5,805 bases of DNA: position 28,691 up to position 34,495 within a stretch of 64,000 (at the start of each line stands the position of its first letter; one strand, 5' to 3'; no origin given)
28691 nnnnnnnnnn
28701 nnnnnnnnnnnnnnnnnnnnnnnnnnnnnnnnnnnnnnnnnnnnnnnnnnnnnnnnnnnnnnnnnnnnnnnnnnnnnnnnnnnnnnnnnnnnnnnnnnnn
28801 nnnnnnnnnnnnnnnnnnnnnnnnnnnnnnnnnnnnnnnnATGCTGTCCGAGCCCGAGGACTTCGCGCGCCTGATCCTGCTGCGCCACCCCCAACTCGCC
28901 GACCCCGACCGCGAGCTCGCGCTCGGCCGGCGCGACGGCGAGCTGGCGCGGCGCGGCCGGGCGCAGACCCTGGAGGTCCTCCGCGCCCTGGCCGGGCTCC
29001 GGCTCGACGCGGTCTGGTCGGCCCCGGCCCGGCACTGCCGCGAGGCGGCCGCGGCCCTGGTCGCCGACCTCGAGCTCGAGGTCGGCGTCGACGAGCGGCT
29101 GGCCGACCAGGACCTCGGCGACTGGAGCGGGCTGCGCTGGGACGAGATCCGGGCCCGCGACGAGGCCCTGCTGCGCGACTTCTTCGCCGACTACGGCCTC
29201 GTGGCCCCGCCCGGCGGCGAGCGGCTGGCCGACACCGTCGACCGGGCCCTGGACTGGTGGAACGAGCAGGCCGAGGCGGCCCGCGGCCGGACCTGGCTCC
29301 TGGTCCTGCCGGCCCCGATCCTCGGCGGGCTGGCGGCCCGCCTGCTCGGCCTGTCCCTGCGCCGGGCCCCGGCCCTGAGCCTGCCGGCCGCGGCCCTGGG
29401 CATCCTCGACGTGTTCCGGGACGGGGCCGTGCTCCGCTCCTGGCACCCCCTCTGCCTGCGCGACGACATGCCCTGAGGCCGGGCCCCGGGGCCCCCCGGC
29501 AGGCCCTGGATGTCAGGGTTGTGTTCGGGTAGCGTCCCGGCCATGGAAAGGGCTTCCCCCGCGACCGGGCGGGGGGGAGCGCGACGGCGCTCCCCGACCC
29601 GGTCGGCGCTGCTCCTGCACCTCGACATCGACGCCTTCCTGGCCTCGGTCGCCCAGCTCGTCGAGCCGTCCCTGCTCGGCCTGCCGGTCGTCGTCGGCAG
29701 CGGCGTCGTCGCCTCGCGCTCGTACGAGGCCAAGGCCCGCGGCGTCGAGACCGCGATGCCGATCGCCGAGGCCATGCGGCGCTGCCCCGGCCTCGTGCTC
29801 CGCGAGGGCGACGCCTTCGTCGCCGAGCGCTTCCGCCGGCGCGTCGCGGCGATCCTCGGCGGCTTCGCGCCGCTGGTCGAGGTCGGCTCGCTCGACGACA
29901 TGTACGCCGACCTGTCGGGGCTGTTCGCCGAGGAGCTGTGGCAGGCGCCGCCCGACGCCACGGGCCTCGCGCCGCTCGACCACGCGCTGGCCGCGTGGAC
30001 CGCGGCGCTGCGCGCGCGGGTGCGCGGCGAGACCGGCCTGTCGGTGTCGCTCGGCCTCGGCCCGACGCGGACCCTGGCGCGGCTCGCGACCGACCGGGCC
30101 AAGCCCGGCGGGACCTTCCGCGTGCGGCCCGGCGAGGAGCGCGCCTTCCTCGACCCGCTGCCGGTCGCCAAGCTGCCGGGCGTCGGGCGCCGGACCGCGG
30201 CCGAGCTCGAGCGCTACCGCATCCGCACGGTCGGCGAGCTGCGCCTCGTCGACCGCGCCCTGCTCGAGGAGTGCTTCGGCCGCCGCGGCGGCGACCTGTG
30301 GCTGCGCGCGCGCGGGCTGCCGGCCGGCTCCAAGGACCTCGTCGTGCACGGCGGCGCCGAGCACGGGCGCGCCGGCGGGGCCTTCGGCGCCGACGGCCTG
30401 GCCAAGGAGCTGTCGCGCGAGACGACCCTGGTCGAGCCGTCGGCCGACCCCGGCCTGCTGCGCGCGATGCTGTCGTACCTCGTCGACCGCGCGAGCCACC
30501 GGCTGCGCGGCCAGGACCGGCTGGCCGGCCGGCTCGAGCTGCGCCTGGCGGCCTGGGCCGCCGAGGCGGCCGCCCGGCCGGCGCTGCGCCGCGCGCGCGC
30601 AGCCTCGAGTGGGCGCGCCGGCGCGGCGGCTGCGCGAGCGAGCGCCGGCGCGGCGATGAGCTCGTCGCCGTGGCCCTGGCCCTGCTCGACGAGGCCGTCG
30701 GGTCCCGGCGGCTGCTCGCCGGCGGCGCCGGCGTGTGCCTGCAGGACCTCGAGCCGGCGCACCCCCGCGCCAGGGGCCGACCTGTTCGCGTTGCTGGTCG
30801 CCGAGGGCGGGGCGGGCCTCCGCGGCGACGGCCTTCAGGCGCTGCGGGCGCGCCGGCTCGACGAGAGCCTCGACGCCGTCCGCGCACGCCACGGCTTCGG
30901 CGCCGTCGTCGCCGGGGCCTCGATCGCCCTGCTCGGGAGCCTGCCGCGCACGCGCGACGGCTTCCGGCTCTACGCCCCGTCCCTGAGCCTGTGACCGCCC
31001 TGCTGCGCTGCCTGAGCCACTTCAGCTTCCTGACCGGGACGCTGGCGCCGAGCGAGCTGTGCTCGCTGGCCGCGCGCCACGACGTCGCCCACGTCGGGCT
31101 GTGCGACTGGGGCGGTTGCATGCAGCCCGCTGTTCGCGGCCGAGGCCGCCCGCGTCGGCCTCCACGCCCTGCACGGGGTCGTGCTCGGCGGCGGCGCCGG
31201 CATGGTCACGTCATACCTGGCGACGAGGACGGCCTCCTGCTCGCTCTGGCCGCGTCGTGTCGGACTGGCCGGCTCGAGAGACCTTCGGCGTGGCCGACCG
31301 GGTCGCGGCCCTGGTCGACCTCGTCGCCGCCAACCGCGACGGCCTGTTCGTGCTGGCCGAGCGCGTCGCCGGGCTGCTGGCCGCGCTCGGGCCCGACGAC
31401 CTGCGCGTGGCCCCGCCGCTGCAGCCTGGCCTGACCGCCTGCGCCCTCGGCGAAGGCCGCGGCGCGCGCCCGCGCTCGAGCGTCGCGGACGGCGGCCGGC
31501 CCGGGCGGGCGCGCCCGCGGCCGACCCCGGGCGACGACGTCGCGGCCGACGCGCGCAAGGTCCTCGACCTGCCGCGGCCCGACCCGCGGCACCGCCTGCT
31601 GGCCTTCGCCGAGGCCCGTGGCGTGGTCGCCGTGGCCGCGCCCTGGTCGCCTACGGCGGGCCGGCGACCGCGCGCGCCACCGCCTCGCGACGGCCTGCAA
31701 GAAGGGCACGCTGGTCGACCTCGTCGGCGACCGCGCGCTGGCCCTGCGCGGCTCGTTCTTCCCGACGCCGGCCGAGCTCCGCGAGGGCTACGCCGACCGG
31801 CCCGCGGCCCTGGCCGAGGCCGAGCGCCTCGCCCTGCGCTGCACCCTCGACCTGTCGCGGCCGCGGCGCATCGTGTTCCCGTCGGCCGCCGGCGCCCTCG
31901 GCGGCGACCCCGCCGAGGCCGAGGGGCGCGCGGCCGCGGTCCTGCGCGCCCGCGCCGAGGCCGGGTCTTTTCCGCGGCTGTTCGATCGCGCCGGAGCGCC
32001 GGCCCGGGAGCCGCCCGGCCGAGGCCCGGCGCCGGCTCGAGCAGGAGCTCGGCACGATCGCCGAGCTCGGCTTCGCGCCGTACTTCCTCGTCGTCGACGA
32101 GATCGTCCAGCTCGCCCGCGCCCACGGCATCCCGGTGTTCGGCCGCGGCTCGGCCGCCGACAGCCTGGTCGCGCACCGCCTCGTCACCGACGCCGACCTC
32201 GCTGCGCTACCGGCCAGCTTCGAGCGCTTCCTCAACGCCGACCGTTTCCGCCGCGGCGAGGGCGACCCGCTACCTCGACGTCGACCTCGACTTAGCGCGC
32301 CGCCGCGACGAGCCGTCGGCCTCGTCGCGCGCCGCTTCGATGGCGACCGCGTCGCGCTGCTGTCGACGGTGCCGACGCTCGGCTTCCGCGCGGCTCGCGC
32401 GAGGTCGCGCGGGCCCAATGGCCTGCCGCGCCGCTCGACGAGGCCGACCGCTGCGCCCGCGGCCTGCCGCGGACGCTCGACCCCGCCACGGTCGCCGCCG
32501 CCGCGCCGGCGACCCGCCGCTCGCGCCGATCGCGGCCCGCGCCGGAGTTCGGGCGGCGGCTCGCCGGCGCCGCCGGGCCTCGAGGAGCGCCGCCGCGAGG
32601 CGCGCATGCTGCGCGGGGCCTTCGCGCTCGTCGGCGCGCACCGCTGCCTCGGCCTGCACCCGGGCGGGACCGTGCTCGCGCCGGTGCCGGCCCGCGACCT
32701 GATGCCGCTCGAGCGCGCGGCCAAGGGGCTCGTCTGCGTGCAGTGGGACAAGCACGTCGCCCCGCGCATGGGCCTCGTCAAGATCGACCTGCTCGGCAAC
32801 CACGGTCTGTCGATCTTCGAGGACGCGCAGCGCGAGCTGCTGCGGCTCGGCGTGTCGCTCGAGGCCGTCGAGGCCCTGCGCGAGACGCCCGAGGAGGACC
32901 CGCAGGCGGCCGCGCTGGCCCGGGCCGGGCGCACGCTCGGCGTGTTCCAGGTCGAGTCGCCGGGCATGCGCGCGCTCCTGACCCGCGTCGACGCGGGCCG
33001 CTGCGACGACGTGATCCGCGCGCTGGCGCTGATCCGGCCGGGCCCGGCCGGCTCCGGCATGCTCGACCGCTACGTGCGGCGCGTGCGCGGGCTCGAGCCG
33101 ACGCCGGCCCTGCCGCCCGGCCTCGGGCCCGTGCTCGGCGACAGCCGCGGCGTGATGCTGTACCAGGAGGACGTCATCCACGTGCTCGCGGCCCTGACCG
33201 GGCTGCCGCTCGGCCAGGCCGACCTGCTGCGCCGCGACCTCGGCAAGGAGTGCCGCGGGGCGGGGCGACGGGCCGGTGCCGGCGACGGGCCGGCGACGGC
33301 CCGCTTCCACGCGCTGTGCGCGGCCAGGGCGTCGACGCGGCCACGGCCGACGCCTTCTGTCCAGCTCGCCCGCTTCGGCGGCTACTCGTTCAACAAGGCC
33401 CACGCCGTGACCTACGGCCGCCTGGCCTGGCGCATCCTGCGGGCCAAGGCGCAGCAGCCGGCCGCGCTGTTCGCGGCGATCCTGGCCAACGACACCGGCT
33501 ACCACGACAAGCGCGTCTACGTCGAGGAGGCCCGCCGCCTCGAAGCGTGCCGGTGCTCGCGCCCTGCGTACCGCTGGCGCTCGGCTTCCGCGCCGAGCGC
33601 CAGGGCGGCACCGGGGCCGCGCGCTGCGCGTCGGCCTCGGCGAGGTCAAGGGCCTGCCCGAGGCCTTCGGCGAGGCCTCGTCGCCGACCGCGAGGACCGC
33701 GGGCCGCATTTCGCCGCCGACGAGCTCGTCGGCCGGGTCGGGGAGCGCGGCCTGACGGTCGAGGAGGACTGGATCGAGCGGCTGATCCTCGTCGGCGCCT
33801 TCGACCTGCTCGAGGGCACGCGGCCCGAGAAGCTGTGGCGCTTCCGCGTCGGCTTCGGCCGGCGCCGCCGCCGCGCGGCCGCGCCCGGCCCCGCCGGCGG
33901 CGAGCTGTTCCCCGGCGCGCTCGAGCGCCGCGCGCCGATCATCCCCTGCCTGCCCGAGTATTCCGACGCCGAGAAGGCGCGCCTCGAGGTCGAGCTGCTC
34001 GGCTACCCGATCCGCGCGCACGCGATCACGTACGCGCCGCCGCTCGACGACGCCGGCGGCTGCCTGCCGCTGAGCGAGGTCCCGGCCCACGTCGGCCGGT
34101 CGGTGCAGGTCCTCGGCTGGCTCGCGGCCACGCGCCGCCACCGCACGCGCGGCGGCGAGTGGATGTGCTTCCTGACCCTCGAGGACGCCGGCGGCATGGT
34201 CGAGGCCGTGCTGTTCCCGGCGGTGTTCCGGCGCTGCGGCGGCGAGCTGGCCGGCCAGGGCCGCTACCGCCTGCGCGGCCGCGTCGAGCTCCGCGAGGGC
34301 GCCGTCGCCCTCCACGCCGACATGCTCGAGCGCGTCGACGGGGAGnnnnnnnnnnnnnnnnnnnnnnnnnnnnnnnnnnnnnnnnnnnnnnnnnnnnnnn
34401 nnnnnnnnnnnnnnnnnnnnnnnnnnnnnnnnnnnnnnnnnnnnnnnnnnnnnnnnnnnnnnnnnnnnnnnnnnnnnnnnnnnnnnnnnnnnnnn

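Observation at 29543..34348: Y-family polymerase + DnaE2 mutagenesis cassette is present but broken by frameshifts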

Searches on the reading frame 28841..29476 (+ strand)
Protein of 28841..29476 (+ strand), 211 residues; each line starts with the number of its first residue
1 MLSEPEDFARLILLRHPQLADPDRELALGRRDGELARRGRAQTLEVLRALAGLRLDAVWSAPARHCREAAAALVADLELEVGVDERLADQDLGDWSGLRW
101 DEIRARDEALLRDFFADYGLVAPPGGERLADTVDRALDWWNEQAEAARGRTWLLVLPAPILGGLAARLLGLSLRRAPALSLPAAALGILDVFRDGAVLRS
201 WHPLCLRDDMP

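Call 12: search_protein_families(library=pfam, proteins=[window:28841-29476:+], max_evalue=0.01)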
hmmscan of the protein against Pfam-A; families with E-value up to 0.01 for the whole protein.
window:28841-29476:+ (211 aa): 1 family
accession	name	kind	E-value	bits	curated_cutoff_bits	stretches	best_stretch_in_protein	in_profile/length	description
PF00300.27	His_Phos_1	-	5.6e-33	114.7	21.7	1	11-201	1-191/194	Histidine phosphatase superfamily (branch 1)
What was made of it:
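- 28841..29476 (+): Histidine phosphatase (branch 1) gene directly upstream of the cassette and co-oriented with it. It has no frameshifts. Pfam His_Phos_1 1-191/194, 114.7 bits (call 12).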

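Call 40: find_encoding_contigs(protein=window:28841-29476:+, flank=10000, max_places=10)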
Protein window:28841-29476:+ (211 aa): no gene with exactly this product is on record in the collection.

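Call 64: search_protein_families(library=ncbifam, proteins=[window:28841-29473:+], max_evalue=0.00001)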
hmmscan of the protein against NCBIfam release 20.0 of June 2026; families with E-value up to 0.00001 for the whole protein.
window:28841-29473:+ (211 aa): 8 families
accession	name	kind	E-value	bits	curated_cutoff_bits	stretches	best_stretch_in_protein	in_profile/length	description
TIGR03162.1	ribazole_cobC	equivalog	6.4e-26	90.9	162.9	1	11-184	1-171/176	alpha-ribazole phosphatase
NF005567.0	PRK07238.1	equivalog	2.3e-23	83.2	326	1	8-196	177-365/378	bifunctional RNase H/acid phosphatase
TIGR03848.1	MSMEG_4193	subfamily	6.2e-18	65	203.85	1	11-174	2-169/204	MSMEG_4193 family putative phosphomutase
NF045917.1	PhserinePhPspA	equivalog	1.8e-15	57.2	350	1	10-191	3-184/211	phosphoserine phosphatase PspA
NF011580.0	PRK15004.1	equivalog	1.6e-12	47.8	250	1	10-200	2-192/203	adenosylcobalamin/alpha-ribazole phosphatase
NF002339.0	PRK01295.1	equivalog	1.8e-11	43.9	316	1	11-142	5-141/206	2,3-bisphosphoglycerate-dependent phosphoglycerate mutase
NF009993.0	PRK13462.1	equivalog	2.3e-09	37.2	226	1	9-189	6-179/203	acid phosphatase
NF038349.1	dPGM_arch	equivalog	2.1e-07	31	225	1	33-102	24-93/194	2,3-diphosphoglycerate-dependent phosphoglycerate mutase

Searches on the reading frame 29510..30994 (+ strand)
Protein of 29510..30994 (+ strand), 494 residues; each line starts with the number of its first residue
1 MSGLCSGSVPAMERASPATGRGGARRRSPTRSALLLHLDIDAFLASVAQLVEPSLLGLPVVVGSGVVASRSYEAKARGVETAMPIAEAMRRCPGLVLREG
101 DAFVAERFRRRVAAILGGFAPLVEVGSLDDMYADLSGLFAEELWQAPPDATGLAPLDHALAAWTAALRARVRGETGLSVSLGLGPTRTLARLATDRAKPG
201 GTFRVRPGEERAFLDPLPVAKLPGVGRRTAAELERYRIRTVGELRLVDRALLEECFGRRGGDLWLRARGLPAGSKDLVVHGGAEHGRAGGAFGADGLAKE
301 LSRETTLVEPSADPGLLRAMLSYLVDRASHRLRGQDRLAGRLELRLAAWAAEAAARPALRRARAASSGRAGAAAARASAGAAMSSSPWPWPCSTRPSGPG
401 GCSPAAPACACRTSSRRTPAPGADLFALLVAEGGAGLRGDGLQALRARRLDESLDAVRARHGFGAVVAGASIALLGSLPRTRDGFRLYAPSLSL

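Call 12: search_protein_families(library=pfam, proteins=[window:29510-30994:+], max_evalue=0.01)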
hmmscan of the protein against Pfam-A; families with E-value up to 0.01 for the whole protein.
window:29510-30994:+ (494 aa): 4 families
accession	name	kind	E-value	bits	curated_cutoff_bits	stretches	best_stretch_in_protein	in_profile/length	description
PF00817.25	IMS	-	5.1e-33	114.5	23.2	1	38-195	1-148/148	impB/mucB/samB family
PF21999.2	IMS_HHH_1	-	6.6e-07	30.1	27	1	221-269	2-51/53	DNA polymerase-iota, thumb domain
PF11798.14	IMS_HHH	-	9.2e-07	29.2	24.4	1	207-235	1-29/32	IMS family HHH motif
PF11799.13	IMS_C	-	0.0014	19.4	20.7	1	299-346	2-49/109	impB/mucB/samB family C-terminal domain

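Call 42: find_encoding_contigs(protein=window:29510-30994:+, flank=10000, max_places=10)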
Protein window:29510-30994:+ (494 aa): no gene with exactly this product is on record in the collection.

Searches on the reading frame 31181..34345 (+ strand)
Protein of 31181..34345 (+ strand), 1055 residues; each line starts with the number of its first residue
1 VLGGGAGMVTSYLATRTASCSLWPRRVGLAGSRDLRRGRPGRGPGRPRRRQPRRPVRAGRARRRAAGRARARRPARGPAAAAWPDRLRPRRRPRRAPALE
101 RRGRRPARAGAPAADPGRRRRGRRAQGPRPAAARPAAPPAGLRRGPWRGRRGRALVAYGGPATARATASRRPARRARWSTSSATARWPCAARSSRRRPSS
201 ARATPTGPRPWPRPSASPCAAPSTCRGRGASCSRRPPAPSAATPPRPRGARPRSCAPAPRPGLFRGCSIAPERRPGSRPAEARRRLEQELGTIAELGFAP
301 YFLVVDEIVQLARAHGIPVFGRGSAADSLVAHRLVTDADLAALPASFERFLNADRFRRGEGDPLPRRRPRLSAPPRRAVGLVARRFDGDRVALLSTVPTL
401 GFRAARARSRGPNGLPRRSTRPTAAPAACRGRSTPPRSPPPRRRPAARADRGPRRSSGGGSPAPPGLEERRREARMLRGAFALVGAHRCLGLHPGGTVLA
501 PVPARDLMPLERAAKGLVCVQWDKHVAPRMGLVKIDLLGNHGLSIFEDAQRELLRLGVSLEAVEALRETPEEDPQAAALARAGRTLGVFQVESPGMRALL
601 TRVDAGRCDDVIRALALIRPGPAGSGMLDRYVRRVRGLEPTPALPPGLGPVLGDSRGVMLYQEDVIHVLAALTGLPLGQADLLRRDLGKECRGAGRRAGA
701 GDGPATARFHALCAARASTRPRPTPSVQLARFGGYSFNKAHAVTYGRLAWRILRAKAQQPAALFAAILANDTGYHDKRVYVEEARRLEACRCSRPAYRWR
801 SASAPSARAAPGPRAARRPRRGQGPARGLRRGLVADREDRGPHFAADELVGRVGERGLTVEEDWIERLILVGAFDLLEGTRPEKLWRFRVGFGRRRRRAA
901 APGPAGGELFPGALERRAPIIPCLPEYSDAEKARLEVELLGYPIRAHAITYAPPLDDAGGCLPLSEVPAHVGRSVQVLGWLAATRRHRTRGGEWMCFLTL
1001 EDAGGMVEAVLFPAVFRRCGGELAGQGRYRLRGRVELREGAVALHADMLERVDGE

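Call 72: search_protein_families(library=pfam, proteins=[window:31181-34345:+], max_evalue=0.01)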
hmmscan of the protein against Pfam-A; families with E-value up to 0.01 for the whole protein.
window:31181-34345:+ (1055 aa): 3 families
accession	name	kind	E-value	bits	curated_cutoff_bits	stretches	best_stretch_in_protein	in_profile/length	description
PF17657.6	DNA_pol3_finger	-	2.5e-31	108.7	22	1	566-690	22-146/166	Bacterial DNA polymerase III alpha subunit finger domain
PF07733.18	DNA_pol3_alpha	-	4.5e-30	105.6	23.9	2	273-356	14-99/260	Bacterial DNA polymerase III alpha NTPase domain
PF01336.31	tRNA_anti-codon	-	5.3e-07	29.9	27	1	975-1050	1-73/75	OB-fold nucleic acid binding domain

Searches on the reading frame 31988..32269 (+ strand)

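Call 12: search_protein_families(library=pfam, proteins=[window:31988-32269:+], max_evalue=0.01)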
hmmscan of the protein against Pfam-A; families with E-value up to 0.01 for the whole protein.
window:31988-32269:+ (94 aa): 1 family
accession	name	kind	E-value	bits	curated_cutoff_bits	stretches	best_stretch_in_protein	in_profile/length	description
PF07733.18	DNA_pol3_alpha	-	2.9e-20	73.4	23.9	1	5-86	15-98/260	Bacterial DNA polymerase III alpha NTPase domain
